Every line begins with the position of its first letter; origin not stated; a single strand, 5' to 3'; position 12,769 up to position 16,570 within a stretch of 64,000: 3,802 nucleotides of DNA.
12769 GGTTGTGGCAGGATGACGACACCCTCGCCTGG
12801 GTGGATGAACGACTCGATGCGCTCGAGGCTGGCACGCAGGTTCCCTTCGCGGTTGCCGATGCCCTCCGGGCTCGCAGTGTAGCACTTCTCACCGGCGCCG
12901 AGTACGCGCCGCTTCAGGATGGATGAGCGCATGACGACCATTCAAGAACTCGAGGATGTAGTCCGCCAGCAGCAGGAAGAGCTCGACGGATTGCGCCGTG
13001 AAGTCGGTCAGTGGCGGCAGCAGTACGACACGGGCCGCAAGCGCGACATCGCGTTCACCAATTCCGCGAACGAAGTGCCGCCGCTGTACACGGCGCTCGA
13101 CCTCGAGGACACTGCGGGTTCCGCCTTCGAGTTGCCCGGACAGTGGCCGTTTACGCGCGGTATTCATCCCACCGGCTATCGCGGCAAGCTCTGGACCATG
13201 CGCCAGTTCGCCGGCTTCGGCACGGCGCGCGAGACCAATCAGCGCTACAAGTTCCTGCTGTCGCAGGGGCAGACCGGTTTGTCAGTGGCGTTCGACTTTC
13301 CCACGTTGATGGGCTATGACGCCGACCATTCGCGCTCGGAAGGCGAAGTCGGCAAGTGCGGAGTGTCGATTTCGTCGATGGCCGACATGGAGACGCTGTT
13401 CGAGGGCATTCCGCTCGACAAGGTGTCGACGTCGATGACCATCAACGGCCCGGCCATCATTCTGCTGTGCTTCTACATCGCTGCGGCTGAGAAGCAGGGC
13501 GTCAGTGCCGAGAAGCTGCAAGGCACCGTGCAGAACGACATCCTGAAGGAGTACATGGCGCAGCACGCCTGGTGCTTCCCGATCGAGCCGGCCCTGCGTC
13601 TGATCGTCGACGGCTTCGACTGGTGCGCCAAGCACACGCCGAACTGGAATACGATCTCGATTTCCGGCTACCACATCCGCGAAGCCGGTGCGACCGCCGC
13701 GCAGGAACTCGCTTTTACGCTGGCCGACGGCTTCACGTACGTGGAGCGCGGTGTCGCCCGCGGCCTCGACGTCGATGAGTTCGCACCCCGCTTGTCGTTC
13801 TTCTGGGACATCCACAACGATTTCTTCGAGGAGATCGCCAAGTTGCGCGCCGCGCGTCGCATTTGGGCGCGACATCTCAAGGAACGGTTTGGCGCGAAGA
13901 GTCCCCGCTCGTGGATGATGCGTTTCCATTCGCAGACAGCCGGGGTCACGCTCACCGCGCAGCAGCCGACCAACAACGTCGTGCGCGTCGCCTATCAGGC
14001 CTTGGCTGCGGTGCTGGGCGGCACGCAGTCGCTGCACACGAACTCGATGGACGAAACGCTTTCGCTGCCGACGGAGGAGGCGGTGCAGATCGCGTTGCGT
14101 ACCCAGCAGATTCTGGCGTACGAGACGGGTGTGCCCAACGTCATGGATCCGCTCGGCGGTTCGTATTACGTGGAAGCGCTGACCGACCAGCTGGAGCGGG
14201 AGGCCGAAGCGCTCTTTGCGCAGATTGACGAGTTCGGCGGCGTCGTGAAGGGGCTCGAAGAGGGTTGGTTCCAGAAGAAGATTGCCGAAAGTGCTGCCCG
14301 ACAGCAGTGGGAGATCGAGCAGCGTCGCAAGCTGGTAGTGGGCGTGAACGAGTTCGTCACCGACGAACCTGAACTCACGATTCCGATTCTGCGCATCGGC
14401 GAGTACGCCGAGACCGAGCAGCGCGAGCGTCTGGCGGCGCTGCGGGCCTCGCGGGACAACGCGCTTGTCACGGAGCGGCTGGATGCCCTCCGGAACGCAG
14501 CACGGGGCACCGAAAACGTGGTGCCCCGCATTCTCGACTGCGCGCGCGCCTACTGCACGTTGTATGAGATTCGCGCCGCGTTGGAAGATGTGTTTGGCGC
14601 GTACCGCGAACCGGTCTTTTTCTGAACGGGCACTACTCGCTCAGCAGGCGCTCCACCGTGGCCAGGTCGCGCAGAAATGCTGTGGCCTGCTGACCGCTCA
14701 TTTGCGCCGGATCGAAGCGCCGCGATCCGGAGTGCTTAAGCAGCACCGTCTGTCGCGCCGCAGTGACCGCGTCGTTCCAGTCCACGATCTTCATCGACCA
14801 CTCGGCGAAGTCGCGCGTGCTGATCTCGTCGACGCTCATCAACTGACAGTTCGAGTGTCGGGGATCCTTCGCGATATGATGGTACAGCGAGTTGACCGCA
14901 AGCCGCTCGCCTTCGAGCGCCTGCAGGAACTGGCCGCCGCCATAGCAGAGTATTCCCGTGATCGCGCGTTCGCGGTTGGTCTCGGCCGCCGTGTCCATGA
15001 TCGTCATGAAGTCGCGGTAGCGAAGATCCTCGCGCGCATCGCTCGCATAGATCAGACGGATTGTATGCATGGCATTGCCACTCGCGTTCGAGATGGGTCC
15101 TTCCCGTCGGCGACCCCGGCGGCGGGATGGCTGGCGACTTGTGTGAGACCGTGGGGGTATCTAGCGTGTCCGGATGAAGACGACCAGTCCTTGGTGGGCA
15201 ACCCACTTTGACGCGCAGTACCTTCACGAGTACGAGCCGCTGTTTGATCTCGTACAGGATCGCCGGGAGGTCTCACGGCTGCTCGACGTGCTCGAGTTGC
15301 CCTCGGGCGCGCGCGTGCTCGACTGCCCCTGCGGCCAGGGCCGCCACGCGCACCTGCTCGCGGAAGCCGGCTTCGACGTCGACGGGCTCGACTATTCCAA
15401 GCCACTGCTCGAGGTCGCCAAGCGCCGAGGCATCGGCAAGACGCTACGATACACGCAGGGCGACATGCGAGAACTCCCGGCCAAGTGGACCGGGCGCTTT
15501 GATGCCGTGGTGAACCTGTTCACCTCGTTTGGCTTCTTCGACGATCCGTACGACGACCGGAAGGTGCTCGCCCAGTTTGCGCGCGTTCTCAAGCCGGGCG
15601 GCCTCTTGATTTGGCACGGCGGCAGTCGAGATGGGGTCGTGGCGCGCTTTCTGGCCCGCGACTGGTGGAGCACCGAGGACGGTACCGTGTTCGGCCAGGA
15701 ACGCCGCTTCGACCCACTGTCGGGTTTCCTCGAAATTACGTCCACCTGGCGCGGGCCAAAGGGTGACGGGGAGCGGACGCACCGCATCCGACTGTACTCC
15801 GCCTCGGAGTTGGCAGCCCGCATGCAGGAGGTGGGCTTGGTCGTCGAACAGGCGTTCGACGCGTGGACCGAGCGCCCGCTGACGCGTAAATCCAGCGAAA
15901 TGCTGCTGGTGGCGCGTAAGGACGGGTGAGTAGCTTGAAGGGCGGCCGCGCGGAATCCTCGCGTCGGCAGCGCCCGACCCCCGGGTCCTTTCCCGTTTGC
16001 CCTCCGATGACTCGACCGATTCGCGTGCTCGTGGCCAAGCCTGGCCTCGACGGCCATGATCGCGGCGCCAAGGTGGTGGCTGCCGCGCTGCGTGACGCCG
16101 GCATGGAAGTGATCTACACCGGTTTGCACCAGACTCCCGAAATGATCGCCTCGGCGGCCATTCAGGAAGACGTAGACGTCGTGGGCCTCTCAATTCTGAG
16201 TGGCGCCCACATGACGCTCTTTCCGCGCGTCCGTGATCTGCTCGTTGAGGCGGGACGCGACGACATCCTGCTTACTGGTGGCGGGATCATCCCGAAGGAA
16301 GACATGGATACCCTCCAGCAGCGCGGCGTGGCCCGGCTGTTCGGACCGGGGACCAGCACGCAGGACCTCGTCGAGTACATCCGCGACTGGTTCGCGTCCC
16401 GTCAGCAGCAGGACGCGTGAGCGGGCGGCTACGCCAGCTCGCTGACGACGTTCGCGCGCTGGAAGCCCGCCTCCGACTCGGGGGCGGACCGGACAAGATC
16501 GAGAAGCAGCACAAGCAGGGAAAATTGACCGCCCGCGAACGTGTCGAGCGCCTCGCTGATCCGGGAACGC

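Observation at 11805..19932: Candidate undescribed branched-chain acyl-CoA pathway: MeaB + ICM-type mutase + methyltransferase + carboxyltransferase + split AtuA + small membrane protein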

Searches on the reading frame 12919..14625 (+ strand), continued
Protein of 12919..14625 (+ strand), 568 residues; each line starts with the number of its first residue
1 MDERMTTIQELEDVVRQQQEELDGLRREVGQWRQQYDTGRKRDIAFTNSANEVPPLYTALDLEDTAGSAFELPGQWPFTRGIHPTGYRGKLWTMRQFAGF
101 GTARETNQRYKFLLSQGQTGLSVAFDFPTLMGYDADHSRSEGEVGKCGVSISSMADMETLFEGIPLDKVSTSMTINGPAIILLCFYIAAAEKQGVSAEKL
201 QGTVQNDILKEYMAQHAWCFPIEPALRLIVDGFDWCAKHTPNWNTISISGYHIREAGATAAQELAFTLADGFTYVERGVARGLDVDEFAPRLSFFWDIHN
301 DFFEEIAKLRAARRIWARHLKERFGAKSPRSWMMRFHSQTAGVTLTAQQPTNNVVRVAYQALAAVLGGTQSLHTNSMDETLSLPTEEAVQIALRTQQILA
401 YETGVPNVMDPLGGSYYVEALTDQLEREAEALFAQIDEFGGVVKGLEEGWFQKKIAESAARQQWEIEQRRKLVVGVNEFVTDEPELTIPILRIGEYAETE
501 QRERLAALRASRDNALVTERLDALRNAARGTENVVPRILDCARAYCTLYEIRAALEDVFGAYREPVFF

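Call 53: get_annotated_region(hit=H1, flank=8000)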
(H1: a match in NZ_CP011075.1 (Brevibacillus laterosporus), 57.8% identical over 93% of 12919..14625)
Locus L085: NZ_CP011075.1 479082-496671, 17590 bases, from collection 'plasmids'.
description: Brevibacillus laterosporus strain B9 plasmid unnamed1, complete sequence
organism: Brevibacillus laterosporus (NCBI taxid 1465)
taxonomy: Bacteria; Bacillota; Bacilli; Bacillales; Paenibacillaceae; Brevibacillus; Brevibacillus laterosporus
host: -; source: Oryza sativa; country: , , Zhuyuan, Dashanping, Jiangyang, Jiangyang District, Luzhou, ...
typing (MOB-suite, as given by PLSDB): non-mobilizable
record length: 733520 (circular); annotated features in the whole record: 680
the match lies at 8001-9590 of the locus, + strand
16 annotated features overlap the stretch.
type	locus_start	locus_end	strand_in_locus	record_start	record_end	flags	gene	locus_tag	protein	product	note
CDS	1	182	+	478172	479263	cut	-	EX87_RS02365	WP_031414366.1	Glu/Leu/Phe/Val dehydrogenase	-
CDS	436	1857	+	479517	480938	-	lpdA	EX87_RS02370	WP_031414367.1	dihydrolipoyl dehydrogenase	GO:0045454 - cell redox homeostasis [Evidence IEA]; GO:0051068 - dihydrolipoamide metabolic process [Evidence IEA]; ...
CDS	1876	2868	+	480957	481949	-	-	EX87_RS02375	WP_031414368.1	thiamine pyrophosphate-dependent dehydrogenase E1 component subunit alpha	-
CDS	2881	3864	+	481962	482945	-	-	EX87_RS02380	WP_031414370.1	alpha-ketoacid dehydrogenase subunit beta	-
CDS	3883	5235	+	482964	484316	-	-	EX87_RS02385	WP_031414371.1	dihydrolipoamide acetyltransferase family protein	GO:0006096 - glycolytic process [Evidence IEA]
CDS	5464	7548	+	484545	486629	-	-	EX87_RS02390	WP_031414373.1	stalk domain-containing protein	-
CDS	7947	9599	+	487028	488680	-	-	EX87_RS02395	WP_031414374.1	methylmalonyl-CoA mutase family protein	-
CDS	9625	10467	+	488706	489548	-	mce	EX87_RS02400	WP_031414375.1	methylmalonyl-CoA epimerase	-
CDS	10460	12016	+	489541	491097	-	-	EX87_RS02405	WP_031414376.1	carboxyl transferase domain-containing protein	-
CDS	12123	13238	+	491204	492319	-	-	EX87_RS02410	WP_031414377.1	M20/M25/M40 family metallo-hydrolase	-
CDS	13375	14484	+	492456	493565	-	-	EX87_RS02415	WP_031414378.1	DUF3866 family protein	-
CDS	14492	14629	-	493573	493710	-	-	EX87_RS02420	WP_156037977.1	Z-ring formation inhibitor MciZ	-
CDS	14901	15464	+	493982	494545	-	-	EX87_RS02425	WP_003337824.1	NUDIX hydrolase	-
CDS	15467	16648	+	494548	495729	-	-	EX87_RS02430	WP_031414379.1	endonuclease Q family protein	-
CDS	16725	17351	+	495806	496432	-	spoIIM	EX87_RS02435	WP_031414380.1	stage II sporulation protein M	GO:0030436 - asexual sporulation [Evidence IEA]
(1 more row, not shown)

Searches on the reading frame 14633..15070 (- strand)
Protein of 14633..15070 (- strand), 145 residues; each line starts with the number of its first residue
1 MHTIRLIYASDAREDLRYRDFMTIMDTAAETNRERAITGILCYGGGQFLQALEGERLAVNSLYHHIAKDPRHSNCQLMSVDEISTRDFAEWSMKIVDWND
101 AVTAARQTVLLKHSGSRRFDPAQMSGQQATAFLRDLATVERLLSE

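Call 3: search_protein_families(library=pfam, proteins=[window:14633-15070:-])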
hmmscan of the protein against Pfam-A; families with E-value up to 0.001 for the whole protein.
window:14633-15070:- (145 aa): 1 family
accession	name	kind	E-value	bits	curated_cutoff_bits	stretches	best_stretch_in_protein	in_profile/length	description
PF04940.18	BLUF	-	2e-29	102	25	1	4-94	2-92/92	Sensors of blue-light using FAD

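Call 5: search_protein_families(library=ncbifam, proteins=[window:14633-15070:-], max_evalue=0.00001)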
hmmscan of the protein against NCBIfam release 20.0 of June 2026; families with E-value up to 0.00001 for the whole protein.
window:14633-15070:- (145 aa): 0 families

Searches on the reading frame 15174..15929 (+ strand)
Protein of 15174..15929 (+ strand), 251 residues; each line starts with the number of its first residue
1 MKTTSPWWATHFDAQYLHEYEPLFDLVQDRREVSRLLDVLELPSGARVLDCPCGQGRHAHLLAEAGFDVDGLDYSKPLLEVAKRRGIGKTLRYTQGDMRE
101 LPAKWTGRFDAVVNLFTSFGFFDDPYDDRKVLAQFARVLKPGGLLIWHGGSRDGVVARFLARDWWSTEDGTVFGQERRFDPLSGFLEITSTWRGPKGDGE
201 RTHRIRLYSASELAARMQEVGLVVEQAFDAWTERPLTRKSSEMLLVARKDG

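Call 3: search_protein_families(library=pfam, proteins=[window:15174-15929:+])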
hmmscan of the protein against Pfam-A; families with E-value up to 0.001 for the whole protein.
window:15174-15929:+ (251 aa): 8 families
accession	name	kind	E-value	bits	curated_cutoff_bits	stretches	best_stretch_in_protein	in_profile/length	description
PF13649.12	Methyltransf_25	-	7.6e-18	65.4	27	1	48-143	1-97/97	Methyltransferase domain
PF08241.18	Methyltransf_11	-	1e-15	58.6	21.2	1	49-146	1-94/95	Methyltransferase domain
PF13847.12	Methyltransf_31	-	6.9e-13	48.9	27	1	44-146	3-108/145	Methyltransferase domain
PF13489.12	Methyltransf_23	-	2.1e-12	47.5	27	1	31-226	7-163/164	Methyltransferase domain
PF08242.18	Methyltransf_12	-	1e-08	36.3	30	1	49-145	1-98/98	Methyltransferase domain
PF01209.24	Ubie_methyltran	-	9e-08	32.2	20.1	1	43-146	46-150/233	ubiE/COQ5 methyltransferase family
PF03848.20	TehB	-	0.00046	20.1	20.4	1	34-76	20-62/193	Tellurite resistance protein TehB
PF02353.26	CMAS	-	0.00085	19.2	27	0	32-149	50-166/273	Mycolic acid cyclopropane synthetase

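Call 5: search_protein_families(library=ncbifam, proteins=[window:15174-15929:+], max_evalue=0.00001)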
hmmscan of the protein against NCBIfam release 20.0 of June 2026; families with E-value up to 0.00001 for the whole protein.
window:15174-15929:+ (251 aa): 18 families
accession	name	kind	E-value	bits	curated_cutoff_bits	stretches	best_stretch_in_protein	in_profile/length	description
NF051855.1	GlySarMtaseBact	equivalog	2.6e-14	53.5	350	1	30-154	39-165/259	glycine/sarcosine N-methyltransferase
NF045667.1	MTase_DVU1556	equivalog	3.4e-14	52.8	155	1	34-146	12-118/213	DVU_1556 family methyltransferase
NF041820.1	daptide_MTase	equivalog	6.9e-13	48.6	175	1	28-153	21-148/243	daptide-type RiPP biosynthesis methyltransferase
NF043040.1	corrin_prot_MT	hypoth_equivalog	8.1e-13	48.3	180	1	44-146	41-146/216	corrinoid protein-associated methyltransferase CpaM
TIGR01983.1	UbiG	equivalog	6.1e-11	42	102.95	1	4-146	9-150/228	bifunctional 2-polyprenyl-6-hydroxyphenol methylase/3-demethylubiquinol 3-O-methyltransferase UbiG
TIGR01934.1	MenG_MenH_UbiE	subfamily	2.1e-10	40.3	158.35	1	37-146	32-140/223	ubiquinone/menaquinone biosynthesis methyltransferase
NF001241.0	PRK00216.1-2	equivalog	1.6e-09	37.8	327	1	28-146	35-146/231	demethylmenaquinone methyltransferase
NF045825.1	FAmtase_mtf2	equivalog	5.4e-09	35.6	400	1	44-147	58-158/248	fatty-acid O-methyltransferase Mtf2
NF007610.0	PRK10258.1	equivalog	6e-09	35.6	342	1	29-147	27-138/251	malonyl-ACP O-methyltransferase BioC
TIGR02021.1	BchM-ChlM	equivalog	1.7e-08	34.1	158.9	1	34-115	42-125/218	magnesium protoporphyrin IX methyltransferase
NF045823.1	PthPhpthDimycoMt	equivalog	1.8e-08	33.9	300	1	44-147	66-166/256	phthiotriol/phenolphthiotriol dimycocerosates methyltransferase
NF001243.0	PRK00216.1-4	equivalog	3.1e-08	33.3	235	1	36-148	39-152/237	demethylmenaquinone methyltransferase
NF001244.0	PRK00216.1-5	equivalog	3.5e-08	33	216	1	37-145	41-151/236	bifunctional demethylmenaquinone methyltransferase/2-methoxy-6-polyprenyl-1,4-benzoquinol methylase UbiE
NF045649.1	2X_seleno_MduS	exception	3.6e-08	32.8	380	1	46-147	43-147/338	methyltransferase domain-containing selenoprotein MduS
TIGR02752.1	MenG_heptapren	equivalog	2.3e-07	30.6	419.85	1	37-147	38-149/231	demethylmenaquinone methyltransferase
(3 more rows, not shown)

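Call 80: search_solved_structures(query=window:15174-15929:+, max_evalue=0.001)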
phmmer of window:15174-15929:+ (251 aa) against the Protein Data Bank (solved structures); distinct sequences matched with E-value up to 0.001: 62 (the best 60 are shown).
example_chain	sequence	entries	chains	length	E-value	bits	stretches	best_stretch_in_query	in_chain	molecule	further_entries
9ri2_A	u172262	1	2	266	2.7e-19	73.1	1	6-248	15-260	Methyltransferase, putative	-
1wzn_A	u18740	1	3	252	1.4e-15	60.9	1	46-157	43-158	SAM-dependent methyltransferase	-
9khp_A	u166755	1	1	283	4e-12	49.6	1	46-171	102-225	Class I SAM-dependent methyltransferase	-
9klx_A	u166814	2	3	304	4.7e-12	49.4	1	46-171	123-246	Class I SAM-dependent methyltransferase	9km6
3bxo_A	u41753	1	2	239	3.4e-11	46.5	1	32-147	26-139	N,N-dimethyltransferase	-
5h02_A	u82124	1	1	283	8.4e-11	45.2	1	12-155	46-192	Glycine sarcosine N-methyltransferase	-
5gwx_A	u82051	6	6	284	8.6e-11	45.2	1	17-155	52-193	Glycine sarcosine N-methyltransferase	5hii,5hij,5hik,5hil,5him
3cgg_A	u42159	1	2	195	1.4e-10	44.6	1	29-160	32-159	SAM-dependent methyltransferase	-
3pfg_A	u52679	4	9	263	3e-10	43.4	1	15-147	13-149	N-methyltransferase | dTDP-3-amino-3,6-dideoxy-alpha-D-glucopyranose N,N-dimethyltransferase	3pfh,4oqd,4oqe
3d2l_A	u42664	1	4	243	3.7e-10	43.1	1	16-225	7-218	SAM-dependent methyltransferase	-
3px3_A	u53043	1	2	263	4.2e-10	43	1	15-147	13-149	N-methyltransferase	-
3px2_A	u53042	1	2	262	5.5e-10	42.6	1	15-147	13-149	N-methyltransferase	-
6m81_A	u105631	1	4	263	5.7e-10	42.5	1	31-147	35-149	dTDP-3-amino-3,6-dideoxy-alpha-D-glucopyranose N,N-dimethyltransferase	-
6m82_A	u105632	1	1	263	7.3e-10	42.2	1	41-147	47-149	dTDP-3-amino-3,6-dideoxy-alpha-D-glucopyranose N,N-dimethyltransferase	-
6m83_A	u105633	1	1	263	8.1e-10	42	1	15-147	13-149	dTDP-3-amino-3,6-dideoxy-alpha-D-glucopyranose N,N-dimethyltransferase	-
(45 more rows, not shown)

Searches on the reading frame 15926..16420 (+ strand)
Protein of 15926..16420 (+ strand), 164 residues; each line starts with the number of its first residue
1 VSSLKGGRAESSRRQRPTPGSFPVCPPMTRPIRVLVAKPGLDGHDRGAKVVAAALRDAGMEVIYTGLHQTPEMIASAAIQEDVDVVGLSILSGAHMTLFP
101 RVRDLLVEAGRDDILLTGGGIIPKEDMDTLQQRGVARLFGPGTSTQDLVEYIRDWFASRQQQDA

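Call 3: search_protein_families(library=pfam, proteins=[window:15926-16420:+])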
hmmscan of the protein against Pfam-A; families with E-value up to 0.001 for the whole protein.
window:15926-16420:+ (164 aa): 1 family
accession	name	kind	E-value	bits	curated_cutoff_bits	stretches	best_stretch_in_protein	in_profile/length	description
PF02310.24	B12-binding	-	9e-27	93.8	32.1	1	33-146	2-117/121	B12 binding domain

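Call 5: search_protein_families(library=ncbifam, proteins=[window:15926-16420:+], max_evalue=0.00001)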
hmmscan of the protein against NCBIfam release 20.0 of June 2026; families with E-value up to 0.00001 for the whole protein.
window:15926-16420:+ (164 aa): 7 families
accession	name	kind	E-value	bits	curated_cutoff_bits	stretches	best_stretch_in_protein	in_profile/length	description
TIGR00640.1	acid_CoA_mut_C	subfamily_domain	2.6e-52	176.3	57.45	1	31-155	2-126/132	methylmalonyl-CoA mutase C-terminal domain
NF006944.0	PRK09426.1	equivalog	1.4e-39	135.6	876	1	31-158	589-716/721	methylmalonyl-CoA mutase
NF045497.1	IsobCoAmut_IcmF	equivalog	1.4e-19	69.5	1500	1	31-143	2-116/1076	fused isobutyryl-CoA mutase/GTPase IcmF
TIGR01501.1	MthylAspMutase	equivalog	3.4e-11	43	135.8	1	38-152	8-128/134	methylaspartate mutase subunit S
NF002612.0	PRK02261.1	equivalog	2.4e-10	40.1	110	1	38-162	10-140/148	methylaspartate mutase subunit S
NF040743.1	ornith_mutase_E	equivalog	2.1e-06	26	800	1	30-152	594-722/730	D-ornithine 4,5-aminomutase subunit OraE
NF040655.1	MtaC_Meth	equivalog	4.6e-06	25.9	420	1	42-125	130-213/253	methanol--corrinoid protein MtaC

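Call 14: search_solved_structures(query=window:15926-16420:+, show_alignments=2)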
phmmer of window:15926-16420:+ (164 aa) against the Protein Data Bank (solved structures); distinct sequences matched with E-value up to 0.001: 18.
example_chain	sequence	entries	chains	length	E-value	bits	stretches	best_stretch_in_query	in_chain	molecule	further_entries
2yxb_A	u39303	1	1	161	2.2e-42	147.9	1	29-158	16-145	Coenzyme B12-dependent mutase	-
4r3u_C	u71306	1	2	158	2.8e-40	141.1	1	30-160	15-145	2-hydroxyisobutyryl-CoA mutase small subunit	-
9i49_A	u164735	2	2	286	2.4e-31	112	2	51-158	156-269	Coenzyme B12-dependent mutase,Uroporphyrinogen-III synthase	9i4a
1e1c_A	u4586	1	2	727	3.3e-29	105.1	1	31-145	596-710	METHYLMALONYL-COA MUTASE ALPHA CHAIN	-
5req_A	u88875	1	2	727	3.3e-29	105.1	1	31-145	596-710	PROTEIN (METHYLMALONYL-COA MUTASE ALPHA-SUBUNIT)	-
1req_A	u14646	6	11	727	3.3e-29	105.1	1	31-145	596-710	METHYLMALONYL-COA MUTASE | PROTEIN (METHYLMALONYL-COA MUTASE)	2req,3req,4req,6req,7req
6oxc_A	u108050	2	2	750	4.3e-28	101.4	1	31-148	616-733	Methylmalonyl-CoA mutase large subunit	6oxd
8dpb_C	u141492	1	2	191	1e-27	100.2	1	31-145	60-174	Methylmalonyl-CoA mutase, alpha subunit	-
8gju_J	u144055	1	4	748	3e-26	95.5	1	31-147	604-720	Methylmalonyl-CoA mutase, mitochondrial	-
2xij_A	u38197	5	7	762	3.1e-26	95.4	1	31-147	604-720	METHYLMALONYL-COA MUTASE, MITOCHONDRIAL | Methylmalonyl-CoA mutase, mitochondrial precursor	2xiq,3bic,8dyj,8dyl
8ssl_A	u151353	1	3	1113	9e-16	61.4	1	12-143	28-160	Fused isobutyryl-CoA mutase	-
4xc6_A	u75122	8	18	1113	9.3e-16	61.4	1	12-143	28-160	Isobutyryl-CoA mutase fused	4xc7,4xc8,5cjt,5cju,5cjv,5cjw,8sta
1b1a_A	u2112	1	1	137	1.5e-06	31.4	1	36-146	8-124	GLUTAMATE MUTASE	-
1be1_A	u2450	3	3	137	2.2e-06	30.9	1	36-150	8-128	GLUTAMATE MUTASE | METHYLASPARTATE MUTASE S CHAIN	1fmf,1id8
1cb7_A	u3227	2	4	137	2.9e-06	30.5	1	36-146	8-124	PROTEIN (GLUTAMATE MUTASE)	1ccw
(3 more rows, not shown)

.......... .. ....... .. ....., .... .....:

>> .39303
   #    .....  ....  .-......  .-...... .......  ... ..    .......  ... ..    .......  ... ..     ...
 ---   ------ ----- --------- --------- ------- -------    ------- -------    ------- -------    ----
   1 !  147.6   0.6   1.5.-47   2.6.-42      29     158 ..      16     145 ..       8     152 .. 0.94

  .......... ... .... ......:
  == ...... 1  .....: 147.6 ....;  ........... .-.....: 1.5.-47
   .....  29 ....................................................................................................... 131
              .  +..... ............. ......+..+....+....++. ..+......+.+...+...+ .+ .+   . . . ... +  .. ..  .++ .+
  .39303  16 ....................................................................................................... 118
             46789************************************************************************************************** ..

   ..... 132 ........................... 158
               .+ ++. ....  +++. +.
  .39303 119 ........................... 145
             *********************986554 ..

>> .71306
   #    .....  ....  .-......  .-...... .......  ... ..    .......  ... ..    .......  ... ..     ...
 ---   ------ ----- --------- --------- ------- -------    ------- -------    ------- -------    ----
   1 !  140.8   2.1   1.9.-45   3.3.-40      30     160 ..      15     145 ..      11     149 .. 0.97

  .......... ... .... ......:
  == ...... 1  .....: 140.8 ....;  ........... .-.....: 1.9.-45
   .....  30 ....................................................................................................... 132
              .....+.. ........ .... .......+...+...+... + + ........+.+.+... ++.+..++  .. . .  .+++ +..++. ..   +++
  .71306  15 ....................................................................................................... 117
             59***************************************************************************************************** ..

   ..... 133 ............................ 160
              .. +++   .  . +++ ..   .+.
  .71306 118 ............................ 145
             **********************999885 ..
